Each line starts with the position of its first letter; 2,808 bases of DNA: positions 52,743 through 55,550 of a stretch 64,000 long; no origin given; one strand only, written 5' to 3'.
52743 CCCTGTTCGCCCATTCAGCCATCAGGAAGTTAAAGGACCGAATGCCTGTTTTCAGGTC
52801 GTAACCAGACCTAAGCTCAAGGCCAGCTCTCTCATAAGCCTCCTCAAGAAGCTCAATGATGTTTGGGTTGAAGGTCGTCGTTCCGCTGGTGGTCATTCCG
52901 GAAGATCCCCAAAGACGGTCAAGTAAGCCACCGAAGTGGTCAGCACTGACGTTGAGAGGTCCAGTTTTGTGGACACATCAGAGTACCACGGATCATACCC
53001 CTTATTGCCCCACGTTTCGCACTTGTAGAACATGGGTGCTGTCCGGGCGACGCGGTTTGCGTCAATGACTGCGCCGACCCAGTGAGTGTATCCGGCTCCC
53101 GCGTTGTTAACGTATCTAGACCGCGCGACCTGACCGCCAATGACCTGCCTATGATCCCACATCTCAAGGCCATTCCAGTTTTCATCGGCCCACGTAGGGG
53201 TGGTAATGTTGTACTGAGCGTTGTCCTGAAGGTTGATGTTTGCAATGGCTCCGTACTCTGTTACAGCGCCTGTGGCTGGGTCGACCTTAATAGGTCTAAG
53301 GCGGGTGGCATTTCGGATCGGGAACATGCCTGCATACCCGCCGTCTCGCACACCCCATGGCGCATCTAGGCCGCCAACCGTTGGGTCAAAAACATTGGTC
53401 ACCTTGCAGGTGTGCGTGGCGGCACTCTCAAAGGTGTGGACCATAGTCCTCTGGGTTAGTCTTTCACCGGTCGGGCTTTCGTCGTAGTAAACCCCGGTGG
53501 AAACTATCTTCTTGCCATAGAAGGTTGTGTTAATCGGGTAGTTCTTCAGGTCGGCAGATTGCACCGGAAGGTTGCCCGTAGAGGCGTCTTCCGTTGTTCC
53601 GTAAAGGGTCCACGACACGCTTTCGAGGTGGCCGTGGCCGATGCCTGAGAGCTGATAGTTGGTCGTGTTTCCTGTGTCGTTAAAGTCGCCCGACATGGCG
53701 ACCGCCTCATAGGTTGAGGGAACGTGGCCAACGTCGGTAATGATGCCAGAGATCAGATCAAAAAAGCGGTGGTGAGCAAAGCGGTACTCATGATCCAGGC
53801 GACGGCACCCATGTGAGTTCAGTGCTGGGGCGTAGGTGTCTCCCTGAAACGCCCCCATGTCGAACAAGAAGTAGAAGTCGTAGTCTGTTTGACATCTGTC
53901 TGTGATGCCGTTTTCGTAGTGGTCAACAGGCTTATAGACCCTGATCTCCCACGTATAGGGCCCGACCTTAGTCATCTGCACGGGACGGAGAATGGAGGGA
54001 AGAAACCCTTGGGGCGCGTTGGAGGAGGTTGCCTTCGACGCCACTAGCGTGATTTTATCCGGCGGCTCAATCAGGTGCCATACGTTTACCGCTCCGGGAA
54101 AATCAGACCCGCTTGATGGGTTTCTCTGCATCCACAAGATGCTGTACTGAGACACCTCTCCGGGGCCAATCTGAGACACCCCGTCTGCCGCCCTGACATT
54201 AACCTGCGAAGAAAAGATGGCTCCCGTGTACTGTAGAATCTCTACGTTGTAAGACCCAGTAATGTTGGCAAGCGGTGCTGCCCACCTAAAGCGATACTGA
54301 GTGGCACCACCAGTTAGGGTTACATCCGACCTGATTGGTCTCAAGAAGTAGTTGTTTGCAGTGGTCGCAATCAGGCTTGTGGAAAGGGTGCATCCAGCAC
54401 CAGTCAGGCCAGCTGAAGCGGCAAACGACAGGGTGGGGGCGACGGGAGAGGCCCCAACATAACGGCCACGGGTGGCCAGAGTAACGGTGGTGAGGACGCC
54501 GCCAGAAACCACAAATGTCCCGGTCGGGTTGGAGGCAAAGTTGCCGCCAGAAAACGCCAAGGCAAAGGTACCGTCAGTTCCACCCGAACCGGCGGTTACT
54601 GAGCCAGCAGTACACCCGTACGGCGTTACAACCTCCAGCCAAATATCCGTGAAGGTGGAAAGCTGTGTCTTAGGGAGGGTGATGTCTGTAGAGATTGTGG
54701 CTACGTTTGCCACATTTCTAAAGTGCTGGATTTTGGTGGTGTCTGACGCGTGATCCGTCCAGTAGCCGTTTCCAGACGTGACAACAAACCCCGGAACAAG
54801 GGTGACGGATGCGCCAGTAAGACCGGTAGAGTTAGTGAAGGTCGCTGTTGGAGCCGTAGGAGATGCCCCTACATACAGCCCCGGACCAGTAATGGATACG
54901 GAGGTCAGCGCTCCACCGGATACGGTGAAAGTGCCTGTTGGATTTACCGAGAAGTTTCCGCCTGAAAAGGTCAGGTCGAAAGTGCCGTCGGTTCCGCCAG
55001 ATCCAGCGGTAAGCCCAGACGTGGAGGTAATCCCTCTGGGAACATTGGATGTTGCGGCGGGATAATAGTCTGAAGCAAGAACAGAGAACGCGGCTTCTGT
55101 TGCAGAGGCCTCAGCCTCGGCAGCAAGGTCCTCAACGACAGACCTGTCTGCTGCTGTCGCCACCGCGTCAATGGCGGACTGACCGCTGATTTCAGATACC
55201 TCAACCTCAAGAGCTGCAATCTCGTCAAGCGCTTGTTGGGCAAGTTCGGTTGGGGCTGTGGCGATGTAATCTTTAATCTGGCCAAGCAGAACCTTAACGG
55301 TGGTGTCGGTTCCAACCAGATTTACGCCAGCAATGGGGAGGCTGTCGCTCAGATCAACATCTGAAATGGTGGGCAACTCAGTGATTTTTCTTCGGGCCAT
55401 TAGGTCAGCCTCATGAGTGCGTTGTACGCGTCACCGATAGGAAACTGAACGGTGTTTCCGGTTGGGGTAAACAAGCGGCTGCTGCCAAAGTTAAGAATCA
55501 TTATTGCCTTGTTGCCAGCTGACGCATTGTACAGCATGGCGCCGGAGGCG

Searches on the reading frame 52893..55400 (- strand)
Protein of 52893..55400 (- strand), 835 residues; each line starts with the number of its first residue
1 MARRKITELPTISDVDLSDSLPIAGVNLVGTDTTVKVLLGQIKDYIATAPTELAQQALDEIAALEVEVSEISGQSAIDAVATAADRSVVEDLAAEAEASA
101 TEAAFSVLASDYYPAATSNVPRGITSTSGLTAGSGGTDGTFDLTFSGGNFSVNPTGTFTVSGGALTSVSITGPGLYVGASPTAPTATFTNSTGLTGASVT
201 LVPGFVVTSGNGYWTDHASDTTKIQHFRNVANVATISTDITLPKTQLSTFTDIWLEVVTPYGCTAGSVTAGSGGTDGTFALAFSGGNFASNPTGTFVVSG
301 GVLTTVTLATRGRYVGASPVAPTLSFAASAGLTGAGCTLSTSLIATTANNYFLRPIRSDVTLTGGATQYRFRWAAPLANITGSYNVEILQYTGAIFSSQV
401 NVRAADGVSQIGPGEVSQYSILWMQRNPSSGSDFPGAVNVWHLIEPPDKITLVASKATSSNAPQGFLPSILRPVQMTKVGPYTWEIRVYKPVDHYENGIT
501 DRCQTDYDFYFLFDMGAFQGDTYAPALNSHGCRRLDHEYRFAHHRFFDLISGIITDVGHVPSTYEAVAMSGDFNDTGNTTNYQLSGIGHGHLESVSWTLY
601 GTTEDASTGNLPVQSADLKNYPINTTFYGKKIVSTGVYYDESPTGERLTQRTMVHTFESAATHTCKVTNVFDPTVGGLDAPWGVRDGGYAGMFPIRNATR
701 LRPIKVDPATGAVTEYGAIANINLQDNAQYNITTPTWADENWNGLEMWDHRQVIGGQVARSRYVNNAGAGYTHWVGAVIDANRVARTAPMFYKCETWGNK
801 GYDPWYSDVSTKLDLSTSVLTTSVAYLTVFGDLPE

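Call 14: search_protein_families(library=pfam, proteins=[window:52893-55400:-], max_evalue=0.001)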
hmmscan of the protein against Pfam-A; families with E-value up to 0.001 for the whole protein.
window:52893-55400:- (835 aa): 0 families

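Call 15: search_protein_families(library=phrogs, proteins=[window:52893-55400:-], max_evalue=0.001)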
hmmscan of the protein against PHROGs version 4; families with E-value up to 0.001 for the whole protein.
window:52893-55400:- (835 aa): 1 family
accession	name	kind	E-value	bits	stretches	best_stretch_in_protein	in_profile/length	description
phrog_26934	-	unknown function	4.3e-35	122.1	2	64-252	115-298/998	-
